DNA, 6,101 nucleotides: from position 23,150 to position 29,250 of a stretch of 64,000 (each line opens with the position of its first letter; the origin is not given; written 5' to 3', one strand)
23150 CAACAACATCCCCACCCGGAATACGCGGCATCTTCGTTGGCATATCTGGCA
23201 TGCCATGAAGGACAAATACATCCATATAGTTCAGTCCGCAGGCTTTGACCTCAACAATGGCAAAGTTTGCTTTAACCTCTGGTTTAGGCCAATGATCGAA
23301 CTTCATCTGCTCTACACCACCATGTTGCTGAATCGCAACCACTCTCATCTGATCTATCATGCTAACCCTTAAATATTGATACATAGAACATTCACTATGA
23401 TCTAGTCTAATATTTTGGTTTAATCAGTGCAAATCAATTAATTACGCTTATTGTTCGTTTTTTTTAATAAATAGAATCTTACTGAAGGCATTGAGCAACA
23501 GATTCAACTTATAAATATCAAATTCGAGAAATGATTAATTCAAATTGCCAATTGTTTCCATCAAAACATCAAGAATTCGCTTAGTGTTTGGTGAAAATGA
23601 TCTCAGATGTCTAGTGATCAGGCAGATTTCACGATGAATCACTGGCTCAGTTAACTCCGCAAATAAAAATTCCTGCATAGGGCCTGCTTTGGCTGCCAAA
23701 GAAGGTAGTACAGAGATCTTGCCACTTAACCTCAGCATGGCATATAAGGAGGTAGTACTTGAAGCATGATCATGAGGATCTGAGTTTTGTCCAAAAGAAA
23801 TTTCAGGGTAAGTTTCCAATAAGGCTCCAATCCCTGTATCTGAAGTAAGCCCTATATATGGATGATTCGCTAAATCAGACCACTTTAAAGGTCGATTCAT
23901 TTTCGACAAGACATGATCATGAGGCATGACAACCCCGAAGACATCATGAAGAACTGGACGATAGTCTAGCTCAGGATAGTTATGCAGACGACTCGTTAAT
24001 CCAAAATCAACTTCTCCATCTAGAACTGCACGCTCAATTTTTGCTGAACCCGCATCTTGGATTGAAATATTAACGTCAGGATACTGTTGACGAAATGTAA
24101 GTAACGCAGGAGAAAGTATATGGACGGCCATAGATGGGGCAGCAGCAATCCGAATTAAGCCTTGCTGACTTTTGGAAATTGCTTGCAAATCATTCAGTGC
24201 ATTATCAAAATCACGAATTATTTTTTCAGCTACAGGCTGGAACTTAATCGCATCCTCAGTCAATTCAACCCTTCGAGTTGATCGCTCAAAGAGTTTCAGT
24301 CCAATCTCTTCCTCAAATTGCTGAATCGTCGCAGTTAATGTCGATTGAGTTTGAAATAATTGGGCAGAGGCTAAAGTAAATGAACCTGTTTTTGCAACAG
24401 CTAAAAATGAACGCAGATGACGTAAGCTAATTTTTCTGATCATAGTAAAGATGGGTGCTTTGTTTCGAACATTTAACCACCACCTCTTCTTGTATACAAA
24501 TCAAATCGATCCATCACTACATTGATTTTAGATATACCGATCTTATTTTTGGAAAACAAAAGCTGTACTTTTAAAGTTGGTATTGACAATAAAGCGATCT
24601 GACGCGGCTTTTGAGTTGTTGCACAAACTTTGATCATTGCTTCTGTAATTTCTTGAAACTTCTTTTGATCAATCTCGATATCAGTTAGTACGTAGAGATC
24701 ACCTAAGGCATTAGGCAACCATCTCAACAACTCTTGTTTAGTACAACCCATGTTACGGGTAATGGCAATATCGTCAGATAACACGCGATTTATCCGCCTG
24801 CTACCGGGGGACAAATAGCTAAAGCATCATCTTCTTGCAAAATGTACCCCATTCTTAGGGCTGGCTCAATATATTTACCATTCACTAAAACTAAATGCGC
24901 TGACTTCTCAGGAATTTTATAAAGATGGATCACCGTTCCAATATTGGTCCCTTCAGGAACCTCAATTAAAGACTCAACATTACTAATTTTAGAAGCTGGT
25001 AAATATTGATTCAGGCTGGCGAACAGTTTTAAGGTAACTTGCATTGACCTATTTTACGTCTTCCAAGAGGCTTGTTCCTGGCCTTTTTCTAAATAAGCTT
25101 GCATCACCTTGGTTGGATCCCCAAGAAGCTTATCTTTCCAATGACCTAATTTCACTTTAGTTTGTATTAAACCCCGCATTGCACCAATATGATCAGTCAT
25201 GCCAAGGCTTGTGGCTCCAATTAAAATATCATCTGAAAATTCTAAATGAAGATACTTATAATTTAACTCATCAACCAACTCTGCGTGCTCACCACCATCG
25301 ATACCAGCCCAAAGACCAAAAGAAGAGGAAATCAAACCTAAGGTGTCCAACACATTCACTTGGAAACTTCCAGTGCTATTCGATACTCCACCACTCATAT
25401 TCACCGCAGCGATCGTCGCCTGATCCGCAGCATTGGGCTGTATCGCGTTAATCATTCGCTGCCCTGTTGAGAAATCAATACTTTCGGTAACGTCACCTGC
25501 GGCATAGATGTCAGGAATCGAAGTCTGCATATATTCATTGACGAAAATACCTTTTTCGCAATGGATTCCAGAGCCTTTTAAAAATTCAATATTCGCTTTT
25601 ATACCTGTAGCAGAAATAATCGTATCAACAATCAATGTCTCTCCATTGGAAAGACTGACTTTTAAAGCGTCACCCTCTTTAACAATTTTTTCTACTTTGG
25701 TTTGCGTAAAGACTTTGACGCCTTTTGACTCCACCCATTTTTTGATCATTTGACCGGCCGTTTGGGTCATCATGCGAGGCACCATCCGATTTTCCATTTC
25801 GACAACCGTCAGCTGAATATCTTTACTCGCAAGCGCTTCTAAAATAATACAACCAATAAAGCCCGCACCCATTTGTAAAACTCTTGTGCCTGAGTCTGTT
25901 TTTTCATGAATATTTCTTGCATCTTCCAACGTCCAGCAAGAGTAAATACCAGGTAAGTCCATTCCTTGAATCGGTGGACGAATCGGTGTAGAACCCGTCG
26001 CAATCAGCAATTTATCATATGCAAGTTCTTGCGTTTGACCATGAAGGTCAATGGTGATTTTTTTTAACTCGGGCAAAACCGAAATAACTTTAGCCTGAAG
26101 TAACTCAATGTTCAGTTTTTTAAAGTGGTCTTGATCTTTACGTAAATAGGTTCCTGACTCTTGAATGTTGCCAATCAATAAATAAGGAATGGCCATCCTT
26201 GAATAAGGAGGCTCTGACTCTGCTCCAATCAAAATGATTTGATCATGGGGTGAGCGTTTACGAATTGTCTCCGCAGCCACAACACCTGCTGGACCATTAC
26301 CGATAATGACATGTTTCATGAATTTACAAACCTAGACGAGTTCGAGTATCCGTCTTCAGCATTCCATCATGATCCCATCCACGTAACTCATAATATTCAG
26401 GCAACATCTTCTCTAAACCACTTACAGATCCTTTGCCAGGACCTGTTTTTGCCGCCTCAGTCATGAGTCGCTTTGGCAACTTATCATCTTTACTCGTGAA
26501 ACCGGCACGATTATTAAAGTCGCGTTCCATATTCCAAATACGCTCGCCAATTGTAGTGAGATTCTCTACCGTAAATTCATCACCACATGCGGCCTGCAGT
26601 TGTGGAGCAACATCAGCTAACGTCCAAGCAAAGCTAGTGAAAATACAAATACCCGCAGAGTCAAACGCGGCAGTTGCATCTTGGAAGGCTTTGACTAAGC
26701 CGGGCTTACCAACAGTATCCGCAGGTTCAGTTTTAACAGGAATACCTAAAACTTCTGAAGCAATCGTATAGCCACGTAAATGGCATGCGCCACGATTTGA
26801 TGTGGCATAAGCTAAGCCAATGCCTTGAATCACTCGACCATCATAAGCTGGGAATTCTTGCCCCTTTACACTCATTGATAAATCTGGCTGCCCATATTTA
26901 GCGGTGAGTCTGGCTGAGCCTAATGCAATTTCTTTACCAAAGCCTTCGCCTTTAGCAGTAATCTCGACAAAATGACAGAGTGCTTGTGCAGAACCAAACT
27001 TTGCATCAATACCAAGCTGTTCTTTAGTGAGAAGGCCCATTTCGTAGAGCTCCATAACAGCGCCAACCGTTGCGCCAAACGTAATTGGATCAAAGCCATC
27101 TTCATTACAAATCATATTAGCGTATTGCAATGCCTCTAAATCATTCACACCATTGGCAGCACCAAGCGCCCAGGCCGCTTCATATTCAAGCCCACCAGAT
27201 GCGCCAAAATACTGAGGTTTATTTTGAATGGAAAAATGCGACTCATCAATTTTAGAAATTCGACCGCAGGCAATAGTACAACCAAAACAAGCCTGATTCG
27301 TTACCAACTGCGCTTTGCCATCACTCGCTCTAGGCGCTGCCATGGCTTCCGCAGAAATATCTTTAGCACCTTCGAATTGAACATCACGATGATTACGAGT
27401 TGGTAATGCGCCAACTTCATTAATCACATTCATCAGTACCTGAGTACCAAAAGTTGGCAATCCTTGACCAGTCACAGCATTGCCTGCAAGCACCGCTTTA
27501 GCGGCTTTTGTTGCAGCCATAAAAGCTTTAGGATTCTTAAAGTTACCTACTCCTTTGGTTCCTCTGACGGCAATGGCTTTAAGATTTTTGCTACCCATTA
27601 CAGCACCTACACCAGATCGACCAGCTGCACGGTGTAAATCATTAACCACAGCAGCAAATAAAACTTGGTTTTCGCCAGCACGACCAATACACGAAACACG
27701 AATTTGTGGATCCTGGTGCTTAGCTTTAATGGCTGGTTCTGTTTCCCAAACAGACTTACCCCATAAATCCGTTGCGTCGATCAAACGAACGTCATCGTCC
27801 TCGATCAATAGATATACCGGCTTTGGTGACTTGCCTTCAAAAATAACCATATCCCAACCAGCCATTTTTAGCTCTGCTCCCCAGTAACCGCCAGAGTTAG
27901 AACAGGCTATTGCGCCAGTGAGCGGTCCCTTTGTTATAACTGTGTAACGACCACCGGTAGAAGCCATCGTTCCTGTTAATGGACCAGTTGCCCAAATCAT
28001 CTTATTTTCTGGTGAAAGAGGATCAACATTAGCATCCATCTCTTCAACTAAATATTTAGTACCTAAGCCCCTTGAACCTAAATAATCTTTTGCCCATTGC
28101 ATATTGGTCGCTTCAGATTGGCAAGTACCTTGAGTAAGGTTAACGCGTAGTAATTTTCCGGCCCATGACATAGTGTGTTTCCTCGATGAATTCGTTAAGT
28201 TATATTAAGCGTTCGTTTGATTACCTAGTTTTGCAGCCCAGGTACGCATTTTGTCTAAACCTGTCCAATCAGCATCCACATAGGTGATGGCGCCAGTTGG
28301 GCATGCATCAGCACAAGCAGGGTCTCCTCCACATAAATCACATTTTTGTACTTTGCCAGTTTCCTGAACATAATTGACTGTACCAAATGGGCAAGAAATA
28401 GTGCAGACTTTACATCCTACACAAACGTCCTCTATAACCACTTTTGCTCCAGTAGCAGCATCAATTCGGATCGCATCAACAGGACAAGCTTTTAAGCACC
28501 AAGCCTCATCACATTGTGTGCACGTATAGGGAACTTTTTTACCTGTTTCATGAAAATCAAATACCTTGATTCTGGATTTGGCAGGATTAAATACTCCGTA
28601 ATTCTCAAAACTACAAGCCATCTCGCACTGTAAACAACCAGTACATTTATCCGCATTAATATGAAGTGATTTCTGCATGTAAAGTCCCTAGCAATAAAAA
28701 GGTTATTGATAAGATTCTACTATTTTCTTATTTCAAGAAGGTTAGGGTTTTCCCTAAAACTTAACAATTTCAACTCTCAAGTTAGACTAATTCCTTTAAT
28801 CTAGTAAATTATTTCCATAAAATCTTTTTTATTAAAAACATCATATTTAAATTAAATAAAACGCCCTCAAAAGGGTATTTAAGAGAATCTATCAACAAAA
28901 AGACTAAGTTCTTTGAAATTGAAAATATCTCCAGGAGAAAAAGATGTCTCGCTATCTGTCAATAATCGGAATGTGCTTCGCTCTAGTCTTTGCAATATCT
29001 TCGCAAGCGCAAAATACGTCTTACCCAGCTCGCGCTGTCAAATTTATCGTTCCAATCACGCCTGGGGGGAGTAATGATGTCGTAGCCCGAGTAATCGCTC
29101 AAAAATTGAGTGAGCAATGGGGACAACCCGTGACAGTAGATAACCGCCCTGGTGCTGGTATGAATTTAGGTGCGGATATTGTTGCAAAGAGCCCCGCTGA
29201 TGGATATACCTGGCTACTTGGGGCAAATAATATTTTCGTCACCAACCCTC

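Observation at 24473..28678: Complete Aromatoleum-type tungsten aldehyde oxidoreductase operon in an apparently aerobic Burkholderiales genome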

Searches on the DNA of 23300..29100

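Call 54: search_rna_families(source=window, start=23300, end=29100, threshold=evalue, max_evalue=1)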
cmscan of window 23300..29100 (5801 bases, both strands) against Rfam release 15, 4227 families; matches with E-value up to 1: 0.
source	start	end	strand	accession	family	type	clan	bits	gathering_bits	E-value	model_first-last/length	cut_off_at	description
